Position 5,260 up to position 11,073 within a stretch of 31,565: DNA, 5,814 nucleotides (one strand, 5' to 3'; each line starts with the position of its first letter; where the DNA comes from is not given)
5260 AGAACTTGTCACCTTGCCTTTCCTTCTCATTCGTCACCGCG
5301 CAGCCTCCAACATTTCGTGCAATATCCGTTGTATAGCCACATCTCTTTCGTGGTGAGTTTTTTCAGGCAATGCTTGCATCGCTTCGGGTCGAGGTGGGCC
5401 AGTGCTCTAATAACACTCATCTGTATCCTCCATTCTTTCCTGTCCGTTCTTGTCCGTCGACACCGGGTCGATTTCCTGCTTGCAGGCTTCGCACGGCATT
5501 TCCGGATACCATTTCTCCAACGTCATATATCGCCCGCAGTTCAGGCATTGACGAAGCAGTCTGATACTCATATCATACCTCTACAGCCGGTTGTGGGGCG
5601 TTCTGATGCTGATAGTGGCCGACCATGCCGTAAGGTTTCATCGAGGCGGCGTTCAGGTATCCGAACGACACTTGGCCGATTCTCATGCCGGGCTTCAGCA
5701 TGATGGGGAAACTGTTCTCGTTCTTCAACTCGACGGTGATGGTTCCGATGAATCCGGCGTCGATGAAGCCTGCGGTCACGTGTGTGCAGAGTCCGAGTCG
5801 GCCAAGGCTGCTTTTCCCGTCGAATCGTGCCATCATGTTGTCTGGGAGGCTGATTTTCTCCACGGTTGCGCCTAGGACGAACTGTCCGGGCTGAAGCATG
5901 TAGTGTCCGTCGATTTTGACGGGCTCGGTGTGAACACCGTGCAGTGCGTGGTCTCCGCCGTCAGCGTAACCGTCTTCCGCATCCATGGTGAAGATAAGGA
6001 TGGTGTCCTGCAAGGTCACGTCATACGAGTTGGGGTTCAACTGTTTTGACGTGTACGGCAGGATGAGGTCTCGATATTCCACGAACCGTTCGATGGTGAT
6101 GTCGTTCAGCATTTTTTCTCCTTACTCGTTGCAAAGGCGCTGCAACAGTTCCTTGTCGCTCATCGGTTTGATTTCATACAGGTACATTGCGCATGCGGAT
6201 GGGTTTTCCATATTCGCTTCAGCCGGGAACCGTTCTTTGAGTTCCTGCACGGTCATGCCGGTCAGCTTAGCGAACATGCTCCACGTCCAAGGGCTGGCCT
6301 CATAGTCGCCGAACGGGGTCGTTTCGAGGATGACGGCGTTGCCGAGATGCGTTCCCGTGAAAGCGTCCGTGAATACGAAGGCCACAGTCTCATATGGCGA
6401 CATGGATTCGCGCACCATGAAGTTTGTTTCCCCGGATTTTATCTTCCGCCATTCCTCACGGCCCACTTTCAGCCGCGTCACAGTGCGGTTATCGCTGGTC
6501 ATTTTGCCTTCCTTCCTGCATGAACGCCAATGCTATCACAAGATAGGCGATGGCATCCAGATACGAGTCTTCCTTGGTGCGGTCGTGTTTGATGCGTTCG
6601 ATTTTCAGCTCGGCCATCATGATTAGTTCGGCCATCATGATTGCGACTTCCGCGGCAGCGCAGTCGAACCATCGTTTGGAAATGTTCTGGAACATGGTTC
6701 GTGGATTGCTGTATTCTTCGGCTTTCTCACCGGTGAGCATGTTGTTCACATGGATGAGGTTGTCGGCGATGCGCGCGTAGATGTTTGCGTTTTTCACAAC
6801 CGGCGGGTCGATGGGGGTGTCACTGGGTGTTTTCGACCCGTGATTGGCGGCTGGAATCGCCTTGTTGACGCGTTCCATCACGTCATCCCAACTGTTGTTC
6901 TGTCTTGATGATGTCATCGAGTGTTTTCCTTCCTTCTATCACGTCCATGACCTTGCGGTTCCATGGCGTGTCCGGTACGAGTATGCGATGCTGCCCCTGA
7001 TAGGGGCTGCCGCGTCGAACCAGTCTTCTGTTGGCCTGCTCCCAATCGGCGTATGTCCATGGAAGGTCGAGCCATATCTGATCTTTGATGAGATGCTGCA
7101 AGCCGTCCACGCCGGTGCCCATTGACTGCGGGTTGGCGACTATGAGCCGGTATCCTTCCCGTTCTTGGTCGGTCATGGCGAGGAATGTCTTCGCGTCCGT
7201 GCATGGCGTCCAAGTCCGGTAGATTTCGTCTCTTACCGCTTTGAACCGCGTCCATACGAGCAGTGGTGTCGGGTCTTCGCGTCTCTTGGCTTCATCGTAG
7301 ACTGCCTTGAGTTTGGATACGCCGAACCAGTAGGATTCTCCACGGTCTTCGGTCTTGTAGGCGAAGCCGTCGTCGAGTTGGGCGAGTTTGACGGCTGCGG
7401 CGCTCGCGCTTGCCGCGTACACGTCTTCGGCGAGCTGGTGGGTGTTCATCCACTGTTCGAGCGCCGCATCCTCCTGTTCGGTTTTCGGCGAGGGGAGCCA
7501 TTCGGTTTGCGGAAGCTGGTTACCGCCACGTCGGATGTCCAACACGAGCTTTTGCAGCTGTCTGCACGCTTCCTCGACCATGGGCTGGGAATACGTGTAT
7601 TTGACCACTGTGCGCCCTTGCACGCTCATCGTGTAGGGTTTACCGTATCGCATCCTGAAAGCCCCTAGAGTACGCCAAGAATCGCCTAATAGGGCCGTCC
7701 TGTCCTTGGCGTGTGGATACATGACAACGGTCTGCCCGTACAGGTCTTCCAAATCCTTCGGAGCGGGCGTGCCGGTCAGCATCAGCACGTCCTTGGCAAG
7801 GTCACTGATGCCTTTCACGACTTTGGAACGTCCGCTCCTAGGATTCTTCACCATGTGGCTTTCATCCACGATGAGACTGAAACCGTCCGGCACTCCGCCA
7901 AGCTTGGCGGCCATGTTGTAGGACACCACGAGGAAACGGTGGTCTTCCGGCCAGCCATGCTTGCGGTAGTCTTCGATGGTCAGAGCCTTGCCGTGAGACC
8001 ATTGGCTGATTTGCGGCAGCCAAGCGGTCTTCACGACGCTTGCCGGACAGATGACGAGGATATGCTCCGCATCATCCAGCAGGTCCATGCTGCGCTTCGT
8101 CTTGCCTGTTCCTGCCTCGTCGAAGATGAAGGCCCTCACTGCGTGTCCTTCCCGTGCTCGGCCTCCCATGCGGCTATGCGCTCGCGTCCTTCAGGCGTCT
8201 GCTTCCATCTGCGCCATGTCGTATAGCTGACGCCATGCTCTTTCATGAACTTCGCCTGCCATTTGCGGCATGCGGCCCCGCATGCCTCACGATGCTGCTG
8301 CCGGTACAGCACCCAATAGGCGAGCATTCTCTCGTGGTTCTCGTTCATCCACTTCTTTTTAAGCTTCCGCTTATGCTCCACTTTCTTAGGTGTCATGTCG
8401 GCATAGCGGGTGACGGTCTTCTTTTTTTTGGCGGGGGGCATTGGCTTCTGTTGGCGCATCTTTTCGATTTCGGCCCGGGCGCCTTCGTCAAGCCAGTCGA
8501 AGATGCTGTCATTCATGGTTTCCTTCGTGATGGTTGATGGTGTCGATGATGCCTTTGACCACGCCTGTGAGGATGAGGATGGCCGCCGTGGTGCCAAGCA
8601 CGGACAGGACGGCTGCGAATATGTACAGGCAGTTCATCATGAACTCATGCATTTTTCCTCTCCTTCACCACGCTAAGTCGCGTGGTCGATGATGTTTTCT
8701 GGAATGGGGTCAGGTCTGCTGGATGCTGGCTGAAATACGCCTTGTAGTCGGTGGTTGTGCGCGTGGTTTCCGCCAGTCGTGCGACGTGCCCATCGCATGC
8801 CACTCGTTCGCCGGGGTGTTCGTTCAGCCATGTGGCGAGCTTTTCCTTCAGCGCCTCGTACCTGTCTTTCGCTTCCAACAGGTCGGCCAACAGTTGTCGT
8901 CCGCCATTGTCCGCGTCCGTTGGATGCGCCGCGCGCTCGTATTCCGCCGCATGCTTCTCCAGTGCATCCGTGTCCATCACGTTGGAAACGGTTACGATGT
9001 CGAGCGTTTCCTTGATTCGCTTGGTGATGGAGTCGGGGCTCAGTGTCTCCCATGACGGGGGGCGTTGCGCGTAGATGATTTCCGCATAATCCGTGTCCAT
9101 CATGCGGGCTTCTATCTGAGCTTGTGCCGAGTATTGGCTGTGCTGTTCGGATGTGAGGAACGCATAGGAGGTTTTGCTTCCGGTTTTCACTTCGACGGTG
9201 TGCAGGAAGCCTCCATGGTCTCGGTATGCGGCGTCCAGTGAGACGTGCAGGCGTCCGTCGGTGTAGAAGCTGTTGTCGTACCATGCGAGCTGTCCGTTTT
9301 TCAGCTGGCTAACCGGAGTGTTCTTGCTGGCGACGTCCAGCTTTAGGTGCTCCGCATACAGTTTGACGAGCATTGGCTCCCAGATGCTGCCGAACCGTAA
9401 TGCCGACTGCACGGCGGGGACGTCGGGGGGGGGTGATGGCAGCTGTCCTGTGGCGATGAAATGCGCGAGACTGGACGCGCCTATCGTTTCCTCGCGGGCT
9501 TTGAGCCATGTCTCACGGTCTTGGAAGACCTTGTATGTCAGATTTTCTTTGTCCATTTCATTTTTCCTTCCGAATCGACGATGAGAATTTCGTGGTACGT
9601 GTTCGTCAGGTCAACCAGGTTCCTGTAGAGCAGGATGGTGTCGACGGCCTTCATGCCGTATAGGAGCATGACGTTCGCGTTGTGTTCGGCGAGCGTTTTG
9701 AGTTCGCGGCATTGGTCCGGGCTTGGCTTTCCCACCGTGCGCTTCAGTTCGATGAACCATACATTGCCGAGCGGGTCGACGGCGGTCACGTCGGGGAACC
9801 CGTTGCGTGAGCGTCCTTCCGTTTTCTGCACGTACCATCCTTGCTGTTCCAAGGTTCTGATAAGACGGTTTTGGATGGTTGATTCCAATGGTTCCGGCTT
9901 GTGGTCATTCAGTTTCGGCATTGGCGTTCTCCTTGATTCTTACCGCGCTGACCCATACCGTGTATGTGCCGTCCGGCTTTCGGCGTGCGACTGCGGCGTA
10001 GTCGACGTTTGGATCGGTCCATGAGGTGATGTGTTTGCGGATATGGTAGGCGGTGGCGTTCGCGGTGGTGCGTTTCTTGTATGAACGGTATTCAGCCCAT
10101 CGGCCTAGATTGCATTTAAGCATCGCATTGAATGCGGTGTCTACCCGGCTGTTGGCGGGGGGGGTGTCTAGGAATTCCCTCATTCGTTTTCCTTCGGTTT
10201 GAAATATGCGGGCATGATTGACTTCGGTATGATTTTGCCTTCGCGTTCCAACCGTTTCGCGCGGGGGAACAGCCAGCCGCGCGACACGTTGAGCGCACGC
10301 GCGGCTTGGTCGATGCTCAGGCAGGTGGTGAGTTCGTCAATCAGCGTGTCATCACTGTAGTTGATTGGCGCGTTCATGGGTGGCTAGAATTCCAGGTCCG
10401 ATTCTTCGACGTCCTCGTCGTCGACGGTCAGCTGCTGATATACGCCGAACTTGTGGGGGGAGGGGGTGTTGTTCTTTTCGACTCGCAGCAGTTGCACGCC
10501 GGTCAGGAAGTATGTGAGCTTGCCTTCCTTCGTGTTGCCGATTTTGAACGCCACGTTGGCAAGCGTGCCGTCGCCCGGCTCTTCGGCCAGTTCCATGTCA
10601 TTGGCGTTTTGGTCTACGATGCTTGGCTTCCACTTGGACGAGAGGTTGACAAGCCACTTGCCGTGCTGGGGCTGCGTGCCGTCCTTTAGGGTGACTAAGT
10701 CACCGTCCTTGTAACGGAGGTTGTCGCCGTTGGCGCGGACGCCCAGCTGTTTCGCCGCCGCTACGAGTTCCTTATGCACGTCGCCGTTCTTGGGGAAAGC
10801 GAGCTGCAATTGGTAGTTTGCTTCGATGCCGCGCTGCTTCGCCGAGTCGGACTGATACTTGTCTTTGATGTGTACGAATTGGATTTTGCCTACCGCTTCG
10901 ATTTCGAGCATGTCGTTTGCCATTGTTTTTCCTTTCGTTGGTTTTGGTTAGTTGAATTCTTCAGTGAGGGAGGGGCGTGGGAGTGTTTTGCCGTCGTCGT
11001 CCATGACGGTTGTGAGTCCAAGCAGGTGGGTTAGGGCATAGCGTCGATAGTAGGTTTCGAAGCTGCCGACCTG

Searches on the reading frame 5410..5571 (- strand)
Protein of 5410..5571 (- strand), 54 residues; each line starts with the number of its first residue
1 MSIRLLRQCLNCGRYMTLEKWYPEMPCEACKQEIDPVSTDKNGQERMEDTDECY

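Call 48: search_protein_families(library=pfam, proteins=[window:5410-5571:-], max_evalue=0.05)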
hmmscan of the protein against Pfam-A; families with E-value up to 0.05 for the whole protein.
window:5410-5571:- (54 aa): 3 families
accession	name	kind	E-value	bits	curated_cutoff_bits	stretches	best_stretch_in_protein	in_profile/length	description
PF08209.17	Sgf11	-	0.0097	15.9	26.4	0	8-16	6-14/33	Sgf11 (transcriptional regulation protein)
PF06221.18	zf-C2HC5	-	0.035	14.5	25.8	1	7-35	18-45/54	Putative zinc finger motif, C2HC5-type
PF22811.2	Zn_ribbon_NrdR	-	0.047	14.1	27.2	0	2-19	24-42/42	Transcriptional repressor NrdR-like, N-terminal domain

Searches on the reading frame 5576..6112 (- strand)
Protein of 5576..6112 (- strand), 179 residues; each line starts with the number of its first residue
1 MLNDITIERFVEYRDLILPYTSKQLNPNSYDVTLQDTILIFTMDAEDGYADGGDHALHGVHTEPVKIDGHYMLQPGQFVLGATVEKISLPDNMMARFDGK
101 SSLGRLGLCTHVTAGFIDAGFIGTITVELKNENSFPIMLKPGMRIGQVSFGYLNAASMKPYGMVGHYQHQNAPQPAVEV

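Call 48: search_protein_families(library=pfam, proteins=[window:5576-6112:-], max_evalue=0.05)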
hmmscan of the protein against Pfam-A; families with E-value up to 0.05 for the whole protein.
window:5576-6112:- (179 aa): 4 families
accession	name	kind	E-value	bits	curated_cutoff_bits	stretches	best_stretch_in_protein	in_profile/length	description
PF22769.1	DCD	-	2.6e-39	135.2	27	1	2-150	2-150/153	dCTP deaminase-like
PF06559.16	DCD_N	-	1.2e-09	38.6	21.4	1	18-150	23-160/164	2'-deoxycytidine 5'-triphosphate deaminase (DCD) N-terminal domain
PF00692.24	dUTPase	-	6.8e-08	32.8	22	1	71-168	24-119/129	dUTPase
PF22569.1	DCD_C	-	6.4e-05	22.8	22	1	63-171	68-185/192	2'-deoxycytidine 5'-triphosphate deaminase (DCD), C-terminal domain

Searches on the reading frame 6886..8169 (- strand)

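Call 13: search_protein_families(library=pfam, proteins=[window:6886-8169:-], max_evalue=0.1)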
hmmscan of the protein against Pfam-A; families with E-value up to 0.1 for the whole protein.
window:6886-8169:- (428 aa): 1 family
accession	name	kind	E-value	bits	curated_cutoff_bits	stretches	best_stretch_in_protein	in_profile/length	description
PF00176.29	SNF2-rel_dom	-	8.7e-13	48.5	24.9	1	14-145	21-173/290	SNF2-related domain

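Call 14: search_protein_families(library=phrogs, proteins=[window:6886-8169:-], max_evalue=0.01)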
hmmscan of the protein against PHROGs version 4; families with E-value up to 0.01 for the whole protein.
window:6886-8169:- (428 aa): 5 families
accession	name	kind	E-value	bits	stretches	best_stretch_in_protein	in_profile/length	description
phrog_62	-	DNA, RNA and nucleotide metabolism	1.4e-57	196.1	1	12-423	711-1135/1881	DNA helicase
phrog_29996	-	unknown function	0.00044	19.3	1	33-140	773-880/1189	-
phrog_24008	-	DNA, RNA and nucleotide metabolism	0.00061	18.7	1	97-152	595-650/1006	helicase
phrog_11354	-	unknown function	0.0012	19.5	1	340-411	24-94/116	-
phrog_21391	-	DNA, RNA and nucleotide metabolism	0.0034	15.5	1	99-154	1041-1098/2021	DNA helicase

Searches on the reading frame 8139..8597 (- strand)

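Call 13: search_protein_families(library=pfam, proteins=[window:8139-8597:-], max_evalue=0.1)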
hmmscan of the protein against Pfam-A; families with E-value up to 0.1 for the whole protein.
window:8139-8597:- (153 aa): 2 families
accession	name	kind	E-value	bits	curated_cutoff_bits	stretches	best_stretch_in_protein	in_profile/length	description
PF08822.17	DUF1804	-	0.046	14.1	29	0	39-82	78-121/164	Protein of unknown function (DUF1804)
PF08150.17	FerB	-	0.073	14.1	25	0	89-124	22-56/76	FerB (NUC096) domain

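Call 14: search_protein_families(library=phrogs, proteins=[window:8139-8597:-], max_evalue=0.01)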
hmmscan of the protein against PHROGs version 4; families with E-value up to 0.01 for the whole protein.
window:8139-8597:- (153 aa): 0 families

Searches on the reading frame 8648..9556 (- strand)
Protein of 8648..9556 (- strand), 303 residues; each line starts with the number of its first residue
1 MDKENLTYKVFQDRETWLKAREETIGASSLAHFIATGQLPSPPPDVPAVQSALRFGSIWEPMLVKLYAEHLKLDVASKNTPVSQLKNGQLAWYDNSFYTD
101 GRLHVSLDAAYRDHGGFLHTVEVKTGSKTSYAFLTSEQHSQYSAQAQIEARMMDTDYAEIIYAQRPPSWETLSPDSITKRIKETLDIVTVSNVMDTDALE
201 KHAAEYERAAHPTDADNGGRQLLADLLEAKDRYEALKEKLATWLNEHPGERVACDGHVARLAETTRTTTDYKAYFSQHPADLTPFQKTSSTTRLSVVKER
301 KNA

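Call 13: search_protein_families(library=pfam, proteins=[window:8648-9556:-], max_evalue=0.1)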
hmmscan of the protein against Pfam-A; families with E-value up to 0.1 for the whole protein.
window:8648-9556:- (303 aa): 1 family
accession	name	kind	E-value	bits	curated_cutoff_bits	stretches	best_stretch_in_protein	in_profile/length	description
PF09588.16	YqaJ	-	4e-05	24.4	22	1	17-156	2-148/150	YqaJ-like viral recombinase domain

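Call 14: search_protein_families(library=phrogs, proteins=[window:8648-9556:-], max_evalue=0.01)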
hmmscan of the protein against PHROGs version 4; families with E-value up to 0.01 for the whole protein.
window:8648-9556:- (303 aa): 1 family
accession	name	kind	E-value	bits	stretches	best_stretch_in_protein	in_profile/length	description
phrog_434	-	DNA, RNA and nucleotide metabolism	4.3e-15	56.8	1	9-301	52-365/372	RecE-like recombination exonuclease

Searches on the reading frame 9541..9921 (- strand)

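Call 13: search_protein_families(library=pfam, proteins=[window:9541-9921:-], max_evalue=0.1)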
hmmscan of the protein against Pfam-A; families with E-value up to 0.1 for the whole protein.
window:9541-9921:- (127 aa): 2 families
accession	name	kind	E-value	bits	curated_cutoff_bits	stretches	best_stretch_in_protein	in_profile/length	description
PF08774.17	VRR_NUC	-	4.2e-06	27.2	23.8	1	36-90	58-115/116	VRR-NUC domain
PF24675.1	NpmA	-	0.058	13.1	60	0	7-35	153-181/214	16S rRNA (adenine(1408)-N(1))-methyltransferase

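Call 14: search_protein_families(library=phrogs, proteins=[window:9541-9921:-], max_evalue=0.01)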
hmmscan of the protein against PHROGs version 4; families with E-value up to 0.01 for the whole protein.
window:9541-9921:- (127 aa): 3 families
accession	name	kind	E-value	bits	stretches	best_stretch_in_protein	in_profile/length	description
phrog_93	-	DNA, RNA and nucleotide metabolism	1.1e-18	68.2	1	10-99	351-440/613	endonuclease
phrog_5702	-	DNA, RNA and nucleotide metabolism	2.7e-10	41.1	1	39-96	4-62/70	Holliday junction resolvase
phrog_824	-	unknown function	0.0017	19.3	1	40-94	112-168/265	-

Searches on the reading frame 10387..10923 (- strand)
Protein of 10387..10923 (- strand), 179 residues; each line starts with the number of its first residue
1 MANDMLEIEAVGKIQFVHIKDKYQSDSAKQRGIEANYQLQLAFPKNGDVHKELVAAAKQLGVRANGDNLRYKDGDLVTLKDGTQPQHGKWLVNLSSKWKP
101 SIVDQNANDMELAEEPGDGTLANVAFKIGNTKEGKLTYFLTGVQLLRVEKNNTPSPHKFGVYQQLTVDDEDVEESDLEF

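Call 13: search_protein_families(library=pfam, proteins=[window:10387-10923:-], max_evalue=0.1)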
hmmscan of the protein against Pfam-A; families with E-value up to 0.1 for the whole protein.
window:10387-10923:- (179 aa): 2 families
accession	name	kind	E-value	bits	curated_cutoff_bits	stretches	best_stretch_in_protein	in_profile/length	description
PF10991.15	Enc34_ssDNA-bd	-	0.00013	22.1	26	1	34-128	25-129/176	Enterobacter phage Enc34, ssDNA-binding protein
PF13988.11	DUF4225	-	0.098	12.5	25.9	0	32-80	86-134/165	Protein of unknown function (DUF4225)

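Call 14: search_protein_families(library=phrogs, proteins=[window:10387-10923:-], max_evalue=0.01)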
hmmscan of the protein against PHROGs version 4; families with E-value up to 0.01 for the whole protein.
window:10387-10923:- (179 aa): 1 family
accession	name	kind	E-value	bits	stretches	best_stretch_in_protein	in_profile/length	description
phrog_112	-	DNA, RNA and nucleotide metabolism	4.3e-10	40.7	1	13-149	28-177/265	Gp2.5-like ssDNA binding protein and ssDNA annealing protein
